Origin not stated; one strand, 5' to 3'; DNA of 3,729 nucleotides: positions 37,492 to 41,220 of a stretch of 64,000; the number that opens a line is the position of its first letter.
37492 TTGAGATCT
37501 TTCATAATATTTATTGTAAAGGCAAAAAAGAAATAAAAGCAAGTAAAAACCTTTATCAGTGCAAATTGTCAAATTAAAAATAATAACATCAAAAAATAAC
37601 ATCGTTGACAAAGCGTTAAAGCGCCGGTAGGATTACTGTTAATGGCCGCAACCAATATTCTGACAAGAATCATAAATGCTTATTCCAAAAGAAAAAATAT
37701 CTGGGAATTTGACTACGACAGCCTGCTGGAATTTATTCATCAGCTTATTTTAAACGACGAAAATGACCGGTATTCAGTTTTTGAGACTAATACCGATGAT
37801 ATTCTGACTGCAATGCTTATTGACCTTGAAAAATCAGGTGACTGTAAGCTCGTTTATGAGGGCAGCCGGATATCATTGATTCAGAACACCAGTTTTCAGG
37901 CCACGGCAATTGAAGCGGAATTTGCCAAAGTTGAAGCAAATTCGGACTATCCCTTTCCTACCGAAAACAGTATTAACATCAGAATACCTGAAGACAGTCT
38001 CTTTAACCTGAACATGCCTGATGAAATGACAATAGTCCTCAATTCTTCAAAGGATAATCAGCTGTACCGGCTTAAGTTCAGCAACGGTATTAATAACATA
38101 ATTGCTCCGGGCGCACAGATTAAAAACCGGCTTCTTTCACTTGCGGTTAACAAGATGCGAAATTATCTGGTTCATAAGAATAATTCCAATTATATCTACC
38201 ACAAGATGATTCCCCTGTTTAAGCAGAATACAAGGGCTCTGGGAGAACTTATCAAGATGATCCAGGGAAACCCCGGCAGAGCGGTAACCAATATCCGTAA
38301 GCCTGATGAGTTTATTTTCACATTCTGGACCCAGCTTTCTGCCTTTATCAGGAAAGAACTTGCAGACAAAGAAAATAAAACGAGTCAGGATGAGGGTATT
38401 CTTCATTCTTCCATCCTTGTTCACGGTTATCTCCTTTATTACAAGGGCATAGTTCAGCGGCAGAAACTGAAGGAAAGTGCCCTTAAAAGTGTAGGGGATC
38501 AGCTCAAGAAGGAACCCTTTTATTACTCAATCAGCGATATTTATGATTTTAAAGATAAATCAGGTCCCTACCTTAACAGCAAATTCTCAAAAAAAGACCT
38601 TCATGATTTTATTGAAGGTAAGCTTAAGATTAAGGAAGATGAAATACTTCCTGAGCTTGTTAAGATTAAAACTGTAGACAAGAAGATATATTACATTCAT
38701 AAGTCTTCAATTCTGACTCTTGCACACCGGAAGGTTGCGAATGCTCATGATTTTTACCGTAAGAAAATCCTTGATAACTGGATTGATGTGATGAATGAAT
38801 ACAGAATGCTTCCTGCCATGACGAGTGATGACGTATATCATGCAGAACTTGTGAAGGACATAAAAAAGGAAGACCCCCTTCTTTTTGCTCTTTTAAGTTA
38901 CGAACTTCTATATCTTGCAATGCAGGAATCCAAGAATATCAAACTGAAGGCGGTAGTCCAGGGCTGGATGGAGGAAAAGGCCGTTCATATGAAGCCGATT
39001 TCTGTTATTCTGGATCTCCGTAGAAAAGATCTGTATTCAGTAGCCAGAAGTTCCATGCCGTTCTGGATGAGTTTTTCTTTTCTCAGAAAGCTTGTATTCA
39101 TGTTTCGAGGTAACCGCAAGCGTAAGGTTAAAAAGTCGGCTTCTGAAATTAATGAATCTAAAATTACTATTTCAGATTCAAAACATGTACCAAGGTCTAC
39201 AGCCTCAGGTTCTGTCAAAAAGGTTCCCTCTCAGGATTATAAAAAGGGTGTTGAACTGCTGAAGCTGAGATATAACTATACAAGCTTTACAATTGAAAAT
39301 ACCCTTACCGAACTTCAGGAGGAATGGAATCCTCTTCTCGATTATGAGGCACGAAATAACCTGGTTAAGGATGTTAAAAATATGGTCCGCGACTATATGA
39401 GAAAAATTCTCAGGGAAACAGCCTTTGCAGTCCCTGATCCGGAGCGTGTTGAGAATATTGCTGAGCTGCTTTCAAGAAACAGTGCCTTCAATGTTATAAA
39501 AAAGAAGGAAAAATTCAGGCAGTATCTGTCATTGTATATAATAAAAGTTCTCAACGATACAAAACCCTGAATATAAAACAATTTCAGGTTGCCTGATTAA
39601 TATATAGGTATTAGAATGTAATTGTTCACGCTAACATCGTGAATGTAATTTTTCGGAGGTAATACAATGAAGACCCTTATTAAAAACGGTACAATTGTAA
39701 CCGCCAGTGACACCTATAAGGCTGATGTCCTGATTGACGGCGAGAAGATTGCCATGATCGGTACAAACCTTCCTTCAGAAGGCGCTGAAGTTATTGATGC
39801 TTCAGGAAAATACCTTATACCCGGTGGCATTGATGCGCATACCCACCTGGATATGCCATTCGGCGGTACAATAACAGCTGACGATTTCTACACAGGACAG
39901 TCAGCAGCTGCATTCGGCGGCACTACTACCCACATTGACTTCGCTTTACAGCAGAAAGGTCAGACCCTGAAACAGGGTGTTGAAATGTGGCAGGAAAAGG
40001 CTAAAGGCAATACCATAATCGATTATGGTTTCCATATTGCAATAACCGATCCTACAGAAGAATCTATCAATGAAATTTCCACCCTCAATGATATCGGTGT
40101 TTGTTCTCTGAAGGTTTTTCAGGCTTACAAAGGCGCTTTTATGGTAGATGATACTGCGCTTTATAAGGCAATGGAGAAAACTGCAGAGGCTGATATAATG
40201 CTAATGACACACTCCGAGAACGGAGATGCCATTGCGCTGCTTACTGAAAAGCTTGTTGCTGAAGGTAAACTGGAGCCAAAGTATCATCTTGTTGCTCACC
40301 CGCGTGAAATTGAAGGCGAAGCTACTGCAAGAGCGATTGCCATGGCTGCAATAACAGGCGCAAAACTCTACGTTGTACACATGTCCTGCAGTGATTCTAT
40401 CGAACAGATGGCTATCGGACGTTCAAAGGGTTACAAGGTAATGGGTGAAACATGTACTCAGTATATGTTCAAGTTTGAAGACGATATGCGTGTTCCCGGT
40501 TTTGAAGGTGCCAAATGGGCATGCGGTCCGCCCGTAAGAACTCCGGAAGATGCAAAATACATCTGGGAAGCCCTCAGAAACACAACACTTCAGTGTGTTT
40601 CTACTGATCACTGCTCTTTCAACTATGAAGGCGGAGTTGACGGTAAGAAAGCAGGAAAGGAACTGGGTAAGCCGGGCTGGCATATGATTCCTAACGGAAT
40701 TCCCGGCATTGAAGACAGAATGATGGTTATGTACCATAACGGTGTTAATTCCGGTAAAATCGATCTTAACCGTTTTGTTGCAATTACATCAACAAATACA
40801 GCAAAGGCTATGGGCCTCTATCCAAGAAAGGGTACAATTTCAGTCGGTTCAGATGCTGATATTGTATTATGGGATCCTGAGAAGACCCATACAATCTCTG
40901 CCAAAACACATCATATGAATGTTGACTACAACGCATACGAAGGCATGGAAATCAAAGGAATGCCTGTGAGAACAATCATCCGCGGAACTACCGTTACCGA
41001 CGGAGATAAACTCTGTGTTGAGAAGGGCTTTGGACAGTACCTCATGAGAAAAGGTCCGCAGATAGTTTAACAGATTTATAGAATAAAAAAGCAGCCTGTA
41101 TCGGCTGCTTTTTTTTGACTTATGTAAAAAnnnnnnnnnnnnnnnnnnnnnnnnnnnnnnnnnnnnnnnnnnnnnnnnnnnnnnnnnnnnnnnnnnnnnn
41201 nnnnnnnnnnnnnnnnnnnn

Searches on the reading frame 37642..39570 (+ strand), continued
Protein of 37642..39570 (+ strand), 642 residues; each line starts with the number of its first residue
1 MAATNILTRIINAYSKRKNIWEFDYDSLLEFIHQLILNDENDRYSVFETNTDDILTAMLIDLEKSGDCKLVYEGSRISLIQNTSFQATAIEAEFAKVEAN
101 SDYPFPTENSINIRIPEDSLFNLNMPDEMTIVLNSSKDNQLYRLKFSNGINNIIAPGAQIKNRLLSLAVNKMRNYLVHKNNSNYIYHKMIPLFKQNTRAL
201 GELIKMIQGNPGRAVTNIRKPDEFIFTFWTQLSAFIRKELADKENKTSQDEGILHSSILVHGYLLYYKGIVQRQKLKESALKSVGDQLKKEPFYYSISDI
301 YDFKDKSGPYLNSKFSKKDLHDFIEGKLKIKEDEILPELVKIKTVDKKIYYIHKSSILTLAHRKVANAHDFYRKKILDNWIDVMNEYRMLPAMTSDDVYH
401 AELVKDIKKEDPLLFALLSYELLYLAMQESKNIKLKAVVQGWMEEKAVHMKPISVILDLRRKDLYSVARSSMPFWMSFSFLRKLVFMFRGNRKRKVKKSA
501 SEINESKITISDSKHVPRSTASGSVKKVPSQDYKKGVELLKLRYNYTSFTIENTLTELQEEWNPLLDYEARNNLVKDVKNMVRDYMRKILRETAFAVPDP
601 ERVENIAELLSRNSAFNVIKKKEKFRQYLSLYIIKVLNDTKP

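Call 59: fold_search(model_id=the predicted structure, library=pdb)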
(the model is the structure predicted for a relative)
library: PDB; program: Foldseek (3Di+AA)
matches with E <= 10: 217; with E <= 0.001: 0
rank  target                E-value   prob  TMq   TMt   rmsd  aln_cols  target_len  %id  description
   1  7kfu_C                2.4e-01  0.09  0.08  0.07  27.1       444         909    9  Cas6-RT-Cas1--Cas2 complex (released 2021-03-31)
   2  9lq6_B                3.6e-01  0.08  0.08  0.09  19.4       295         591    8  Cryo-EM structure of adTR-bound type III-B CRISPR-Cas effector complex (released 2025-11-26)
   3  2zme_B                6.5e-01  0.28  0.11  0.26  19.4       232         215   17  Integrated structural and functional model of the human ESCRT-II complex (released 2008-11-04)
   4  7d58_O                6.5e-01  0.06  0.09  0.11  34.8       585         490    8  cryo-EM structure of human RNA polymerase III in elongating state (released 2021-02-17)
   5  9lq7_B                6.8e-01  0.06  0.08  0.09  19.1       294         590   10  Cryo-EM structure of NTR-bound type III-B CRISPR-Cas effector complex (released 2025-11-26)
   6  5fig_A                7.1e-01  0.60  0.09  0.42   8.7       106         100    8  APO-CSP3 (COPPER STORAGE PROTEIN 3) FROM BACILLUS SUBTILIS (released 2016-10-12)
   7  9b6k_A                7.5e-01  0.07  0.11  0.08  26.6       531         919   10  Cryo-EM structure of the mouse TRPM8 channel in complex with Ca2+ in the absence of PI(4,5)P2 (released 2024-08-21)
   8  5fig_B                7.8e-01  0.54  0.10  0.41   8.8       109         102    8  APO-CSP3 (COPPER STORAGE PROTEIN 3) FROM BACILLUS SUBTILIS (released 2016-10-12)
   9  6tut_O                8.6e-01  0.03  0.08  0.09  32.6       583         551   10  Cryo-EM structure of the RNA Polymerase III-Maf1 complex (released 2020-02-19)
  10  3l09_B                1.1e+00  0.16  0.10  0.24  20.9       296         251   11  Crystal structure of Putative transcriptional regulator (JANN_22DEC04_CONTIG27_REVISED_GENE3569) from Jannaschia sp. C (released 2010-01-12)
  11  6aht_B                1.2e+00  0.66  0.10  0.44   8.9       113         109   17  Plasmid partitioning protein TubR from Bacillus cereus (released 2019-06-26)
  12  4zva_A                1.2e+00  0.38  0.13  0.38   6.9       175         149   10  Crystal structure of globin domain of the E. coli DosC - form I (ferric) (released 2015-11-11)
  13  8rbz_a                1.2e+00  0.04  0.09  0.07  39.2       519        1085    9  Structure of Integrator-PP2A-SOSS-CTD post-termination complex (released 2024-02-07)
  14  5fig_F                1.3e+00  0.47  0.10  0.42   8.8       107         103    7  APO-CSP3 (COPPER STORAGE PROTEIN 3) FROM BACILLUS SUBTILIS (released 2016-10-12)
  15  9fso_F                1.3e+00  0.07  0.09  0.15  16.7       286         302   10  Human RNA Polymerase III Class III Open Pre-initiation Complex 1 (OC1) (released 2025-01-15)
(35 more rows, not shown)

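Call 79: search_protein_families(library=ncbifam, alignment_id=A4, max_evalue=0.1)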
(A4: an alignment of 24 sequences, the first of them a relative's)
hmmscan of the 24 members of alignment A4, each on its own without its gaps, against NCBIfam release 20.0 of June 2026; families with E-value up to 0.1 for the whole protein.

A. member 1, P0136 (641 aa): 0 families

B. families by the number of members that match (of 24 scanned): 4 families
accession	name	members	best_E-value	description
NF007083.1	PRK09537.1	1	0.0058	pyrrolysine--tRNA(Pyl) ligase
TIGR01669.1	phage_XkdX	1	0.051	XkdX family protein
NF038342.1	FACL_FadD6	1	0.065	long-chain-acyl-CoA synthetase FadD6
NF004432.0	PRK05771.3-1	1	0.093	V-type ATP synthase subunit I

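Call 89: search_protein_families(library=pfam, proteins=[L048:5714-6280:+, L048:6305-7645:+, L048:7809-8831:-, L048:8821-9810:-, L048:12127-13533:+, L048:13592-14920:-, L043:4747-6090:-, L043:6214-6987:+, L043:7035-9104:+], max_evalue=0.0001)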
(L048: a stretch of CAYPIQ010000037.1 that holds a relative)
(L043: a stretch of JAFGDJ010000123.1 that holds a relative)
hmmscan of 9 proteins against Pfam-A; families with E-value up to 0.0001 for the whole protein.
L048:5714-6280:+ (188 aa): 1 family
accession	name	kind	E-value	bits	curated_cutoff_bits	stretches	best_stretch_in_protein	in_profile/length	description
PF05683.17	Fumerase_C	-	1.4e-59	201.4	22.2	1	12-180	34-204/205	Fumarase C-terminus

L048:6305-7645:+ (446 aa): 2 families
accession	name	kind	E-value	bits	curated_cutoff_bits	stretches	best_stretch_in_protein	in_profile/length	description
PF00390.24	malic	-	4.3e-31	108.6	23.1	1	30-159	5-182/182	Malic enzyme, N-terminal domain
PF03949.21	Malic_M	-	3.8e-24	85.8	23.5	1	172-388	2-243/258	Malic enzyme, NAD binding domain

L048:7809-8831:- (340 aa): 0 families

L048:8821-9810:- (329 aa): 12 families
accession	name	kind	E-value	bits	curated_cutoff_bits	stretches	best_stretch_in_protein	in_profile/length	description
PF20434.5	BD-FAE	-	3.2e-43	148.2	26.8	1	80-282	1-215/215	BD-FAE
PF07859.19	Abhydrolase_3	-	2.3e-22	80.2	25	1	95-302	1-209/210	alpha/beta hydrolase fold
PF00326.27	Peptidase_S9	-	3.4e-15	56.5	22.6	1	120-310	10-198/213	Prolyl oligopeptidase family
PF00135.34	COesterase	-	7.4e-14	52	27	1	78-182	86-199/515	Carboxylesterase family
PF00561.26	Abhydrolase_1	-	2.2e-11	44.4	25.8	1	93-204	1-102/245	alpha/beta hydrolase fold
PF12697.13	Abhydrolase_6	-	1.6e-09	39.2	26.3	1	95-299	1-204/217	Alpha/beta hydrolase family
PF12146.15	Hydrolase_4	-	5.1e-09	36.2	27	0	94-187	6-97/239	Serine aminopeptidase, S33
PF01738.24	DLH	-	1.3e-08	35.2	21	1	138-307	72-194/217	Dienelactone hydrolase family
PF20408.4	Abhydrolase_11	-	2.5e-05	24.6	27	0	94-185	4-95/193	Alpha/beta hydrolase domain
PF02230.22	Abhydrolase_2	-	3.4e-05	24.2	23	0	147-201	87-135/217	Phospholipase/Carboxylesterase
PF03959.19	FSH1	-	8e-05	22.8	21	0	112-295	68-196/211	Serine hydrolase (FSH1)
PF12740.14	PETase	-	9.8e-05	22.3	28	0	104-184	60-143/263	PET hydrolase-like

L048:12127-13533:+ (468 aa): 2 families
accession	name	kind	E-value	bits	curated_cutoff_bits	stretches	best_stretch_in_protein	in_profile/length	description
PF01979.26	Amidohydro_1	-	5.2e-26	92.1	25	1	50-443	1-344/345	Amidohydrolase family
PF07969.17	Amidohydro_3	-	2.8e-19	70.4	29.7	2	365-443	406-470/472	Amidohydrolase family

L048:13592-14920:- (442 aa): 2 families
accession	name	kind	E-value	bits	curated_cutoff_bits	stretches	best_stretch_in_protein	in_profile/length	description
PF00202.27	Aminotran_3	-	8.7e-113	377.5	30.5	1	37-438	10-403/403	Aminotransferase class-III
PF00155.27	Aminotran_1_2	-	1.3e-06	28.3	19.7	1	237-368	162-301/361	Aminotransferase class I and II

L043:4747-6090:- (447 aa): 2 families
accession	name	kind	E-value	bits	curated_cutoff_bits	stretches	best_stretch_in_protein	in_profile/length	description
PF00202.27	Aminotran_3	-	2.7e-111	372.6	30.5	1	42-443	10-403/403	Aminotransferase class-III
PF00155.27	Aminotran_1_2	-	4.4e-05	23.3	19.7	0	242-314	162-240/361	Aminotransferase class I and II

L043:6214-6987:+ (257 aa): 2 families
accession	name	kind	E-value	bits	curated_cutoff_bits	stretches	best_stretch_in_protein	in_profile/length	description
PF07729.17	FCD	-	8.2e-21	75.2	24.3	1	115-248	1-124/125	FCD domain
PF00392.27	GntR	-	5e-19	68.2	27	1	28-90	2-64/64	Bacterial regulatory proteins, gntR family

L043:7035-9104:+ (689 aa): 3 families
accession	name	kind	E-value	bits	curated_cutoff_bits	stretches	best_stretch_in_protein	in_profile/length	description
PF01968.24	Hydantoinase_A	-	1e-94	317.5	22.9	1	206-492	1-289/291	Hydantoinase/oxoprolinase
PF05378.19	Hydant_A_N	-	1.8e-53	181.3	25.2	1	4-185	1-175/176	Hydantoinase/oxoprolinase N-terminal region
PF19278.4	Hydant_A_C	-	2e-21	76.7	21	1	510-680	14-185/193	Hydantoinase/oxoprolinase C-terminal domain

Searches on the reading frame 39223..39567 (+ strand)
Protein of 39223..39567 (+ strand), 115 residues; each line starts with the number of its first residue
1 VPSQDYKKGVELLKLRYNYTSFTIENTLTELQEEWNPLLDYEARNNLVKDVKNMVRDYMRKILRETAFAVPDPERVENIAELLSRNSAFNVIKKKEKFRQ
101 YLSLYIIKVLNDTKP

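Call 72: predict_structure(alignment_id=A5)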
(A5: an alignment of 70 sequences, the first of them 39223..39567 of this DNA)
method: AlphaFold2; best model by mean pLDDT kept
length: 115 residues; sequences in the alignment: 70
mean_pLDDT: 91.7   pTM: 0.85
mean pLDDT of the five models: 91.7, 90.7, 90.6, 89.9, 87.5
residues with pLDDT >= 90: 94; 70-90: 18; 50-70: 3; < 50: 0
segments of 3 or more residues with pLDDT < 50: none
pLDDT, mean of each block of 10 residues (from residue 1): 82 89 89 93 95 95 91 95 93 94 96 83
secondary structure, 60 per line:
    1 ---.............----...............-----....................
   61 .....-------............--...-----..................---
elements in order: H4-16 H21-35 H41-65 H73-84 H95-112

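Call 78: search_protein_families(library=pfam, alignment_id=A5, max_evalue=1)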
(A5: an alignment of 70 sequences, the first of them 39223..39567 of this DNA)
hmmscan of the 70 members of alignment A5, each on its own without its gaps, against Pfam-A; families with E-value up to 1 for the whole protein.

A. member 1, window:39223-39567:+ (115 aa): 0 families

B. families by the number of members that match (of 70 scanned): 112 families (the first 25 are shown)
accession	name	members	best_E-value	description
PF10243.14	MIP-T3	9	0.0027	Microtubule-binding protein MIP-T3 CH-like domain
PF19055.6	ABC2_membrane_7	7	0.0031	ABC-2 type transporter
PF22299.1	BRISC_FAM175B_helical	4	0.074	BRISC complex subunit FAM175B, helical domain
PF11567.13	PfUIS3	3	0.0053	Plasmodium falciparum UIS3 membrane protein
PF02552.22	CO_dh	3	0.011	CO dehydrogenase beta subunit/acetyl-CoA synthase epsilon subunit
PF16563.10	P66_CC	3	0.014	Coiled-coil and interaction region of P66A and P66B with MBD2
PF20749.2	DUF6833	3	0.014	Domain of unknown function (DUF6833)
PF22935.1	RM44_endonuclase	3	0.018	Large ribosomal subunit protein mL44, endonuclease domain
PF23116.1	HHD_RTEL1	3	0.03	RTEL1, HHD domain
PF07531.19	TAFH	3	0.069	NHR1 homology to TAF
PF23583.2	EF_HAND_2_PLCG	3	0.083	PLCG EF-hand motif 2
PF04815.20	Sec23_helical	3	0.11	Sec23/Sec24 helical domain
PF04277.18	OAD_gamma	3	0.21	Oxaloacetate decarboxylase, gamma chain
PF10302.15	Dsc3_N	2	0.0044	DSC E3 ubiquitin ligase complex subunit 3, ubiquitin-like domain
PF13833.12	EF-hand_8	2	0.012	EF-hand domain pair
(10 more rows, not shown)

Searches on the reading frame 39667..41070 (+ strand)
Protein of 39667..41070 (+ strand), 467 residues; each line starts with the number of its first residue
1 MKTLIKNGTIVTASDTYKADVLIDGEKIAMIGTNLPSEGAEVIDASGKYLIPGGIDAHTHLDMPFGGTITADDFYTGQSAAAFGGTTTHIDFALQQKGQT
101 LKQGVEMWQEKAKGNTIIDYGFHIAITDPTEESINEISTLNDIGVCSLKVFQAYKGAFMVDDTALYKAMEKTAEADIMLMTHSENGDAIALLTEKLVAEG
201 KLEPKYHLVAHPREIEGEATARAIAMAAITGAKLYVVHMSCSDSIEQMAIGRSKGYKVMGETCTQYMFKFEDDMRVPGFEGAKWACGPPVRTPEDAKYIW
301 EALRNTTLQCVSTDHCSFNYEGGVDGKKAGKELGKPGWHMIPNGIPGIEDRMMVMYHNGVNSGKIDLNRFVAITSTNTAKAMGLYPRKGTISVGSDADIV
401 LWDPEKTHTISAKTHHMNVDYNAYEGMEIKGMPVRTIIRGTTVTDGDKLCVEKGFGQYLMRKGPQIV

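Call 6: search_protein_families(library=pfam, proteins=[window:39667-41070:+], max_evalue=0.01)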
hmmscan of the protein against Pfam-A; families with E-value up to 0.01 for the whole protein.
window:39667-41070:+ (467 aa): 2 families
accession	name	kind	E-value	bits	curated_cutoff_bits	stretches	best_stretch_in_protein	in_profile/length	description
PF01979.26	Amidohydro_1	-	3.4e-25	89.5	25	1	49-443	1-345/345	Amidohydrolase family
PF07969.17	Amidohydro_3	-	2.6e-17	63.9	29.7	2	41-237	1-176/472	Amidohydrolase family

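Call 7: search_protein_families(library=ncbifam, proteins=[window:39667-41070:+], max_evalue=1)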
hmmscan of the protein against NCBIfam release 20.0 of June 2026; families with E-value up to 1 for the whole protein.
window:39667-41070:+ (467 aa): 78 families (the best 25 are shown)
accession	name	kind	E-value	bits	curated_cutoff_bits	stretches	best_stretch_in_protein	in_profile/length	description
TIGR02033.1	D-hydantoinase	equivalog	7.8e-172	572.3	393.25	1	4-461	2-454/454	dihydropyrimidinase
NF009941.0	PRK13404.1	subfamily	3.6e-155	517.2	647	1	3-465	6-465/478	dihydropyrimidinase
TIGR03178.1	allantoinase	equivalog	2.1e-79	267.4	357.85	1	4-459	3-439/441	allantoinase AllB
NF004839.0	PRK06189.1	equivalog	1.8e-76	257.6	631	1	3-459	5-445/451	allantoinase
NF058539.1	ergo_uti2_ErtD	equivalog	5.1e-70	236.6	650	1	4-460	4-446/449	hydantoin-5-propionate amidohydrolase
NF005960.0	PRK08044.1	equivalog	4e-63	213.7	688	1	2-461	4-450/453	allantoinase AllB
NF002668.0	PRK02382.1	equivalog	1.3e-60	205.4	452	1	12-462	7-429/436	dihydroorotase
NF058538.1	ergo_util_ErtD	equivalog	2.5e-59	201.3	600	1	5-459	4-444/446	hydantoin-5-propionate amidohydrolase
NF006559.0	PRK09060.1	equivalog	1.8e-56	191.3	482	1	3-451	7-429/444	dihydroorotase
NF005751.0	PRK07575.1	equivalog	5e-56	190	529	1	2-448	4-424/440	dihydroorotase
TIGR00857.1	pyrC_multi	subfamily_domain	2.4e-54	184.9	279.05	1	18-444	5-409/412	dihydroorotase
NF006688.0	PRK09236.1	equivalog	1.1e-52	179.4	535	1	2-451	3-433/444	dihydroorotase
NF006837.0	PRK09357.1-2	equivalog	2.5e-49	168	575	1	1-445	1-423/428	dihydroorotase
NF006836.0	PRK09357.1-1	equivalog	3.8e-47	161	538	1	2-446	3-427/432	dihydroorotase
NF006843.0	PRK09357.2-4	equivalog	1e-44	153.1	786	1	1-443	1-419/431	dihydroorotase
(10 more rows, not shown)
